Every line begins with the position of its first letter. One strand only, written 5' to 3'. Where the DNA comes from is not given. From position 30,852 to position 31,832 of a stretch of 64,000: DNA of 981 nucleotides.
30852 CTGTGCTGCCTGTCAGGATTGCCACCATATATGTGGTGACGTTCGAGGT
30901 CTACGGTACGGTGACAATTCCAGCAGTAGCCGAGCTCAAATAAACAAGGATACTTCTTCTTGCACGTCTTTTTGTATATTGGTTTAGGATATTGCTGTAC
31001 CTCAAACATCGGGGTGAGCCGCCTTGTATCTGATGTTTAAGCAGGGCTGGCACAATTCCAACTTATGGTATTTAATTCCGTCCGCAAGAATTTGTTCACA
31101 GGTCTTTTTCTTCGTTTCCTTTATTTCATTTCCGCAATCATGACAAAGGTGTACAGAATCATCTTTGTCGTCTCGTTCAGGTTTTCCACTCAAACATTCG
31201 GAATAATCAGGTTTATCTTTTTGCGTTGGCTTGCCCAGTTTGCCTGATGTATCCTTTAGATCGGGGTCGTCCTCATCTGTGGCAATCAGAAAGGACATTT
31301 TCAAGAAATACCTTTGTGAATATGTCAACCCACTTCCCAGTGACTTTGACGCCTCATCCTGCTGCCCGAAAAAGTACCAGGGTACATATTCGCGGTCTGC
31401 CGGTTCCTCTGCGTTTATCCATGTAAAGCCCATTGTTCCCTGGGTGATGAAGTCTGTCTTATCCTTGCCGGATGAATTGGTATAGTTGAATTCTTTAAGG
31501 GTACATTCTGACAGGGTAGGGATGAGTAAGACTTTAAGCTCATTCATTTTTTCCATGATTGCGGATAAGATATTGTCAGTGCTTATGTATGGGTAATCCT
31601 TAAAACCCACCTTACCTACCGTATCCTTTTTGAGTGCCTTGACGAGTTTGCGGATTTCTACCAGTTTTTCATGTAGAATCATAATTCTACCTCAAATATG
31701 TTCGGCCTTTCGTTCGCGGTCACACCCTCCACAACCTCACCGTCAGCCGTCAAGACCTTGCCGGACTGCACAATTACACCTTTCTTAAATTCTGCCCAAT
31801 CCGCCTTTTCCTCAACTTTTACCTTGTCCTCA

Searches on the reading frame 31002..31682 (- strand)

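Call 16: search_protein_families(library=pfam, proteins=[window:31002-31682:-], max_evalue=0.01)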
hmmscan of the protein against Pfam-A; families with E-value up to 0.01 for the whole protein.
window:31002-31682:- (226 aa): 1 family
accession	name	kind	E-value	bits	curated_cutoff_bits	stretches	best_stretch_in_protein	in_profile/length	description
PF04404.17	ERF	-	2e-13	51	25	1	5-154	3-138/153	ERF superfamily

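Call 17: search_protein_families(library=phrogs, proteins=[window:31002-31682:-], max_evalue=0.01)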
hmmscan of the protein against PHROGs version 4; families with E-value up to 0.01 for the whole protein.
window:31002-31682:- (226 aa): 2 families
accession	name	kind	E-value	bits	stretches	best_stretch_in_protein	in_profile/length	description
phrog_155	-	DNA, RNA and nucleotide metabolism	1.1e-23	85.3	1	3-192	68-225/308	Erf-like ssDNA annealing protein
phrog_2324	-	DNA, RNA and nucleotide metabolism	2.1e-21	77.4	1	3-163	11-150/193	Erf-like ssDNA annealing protein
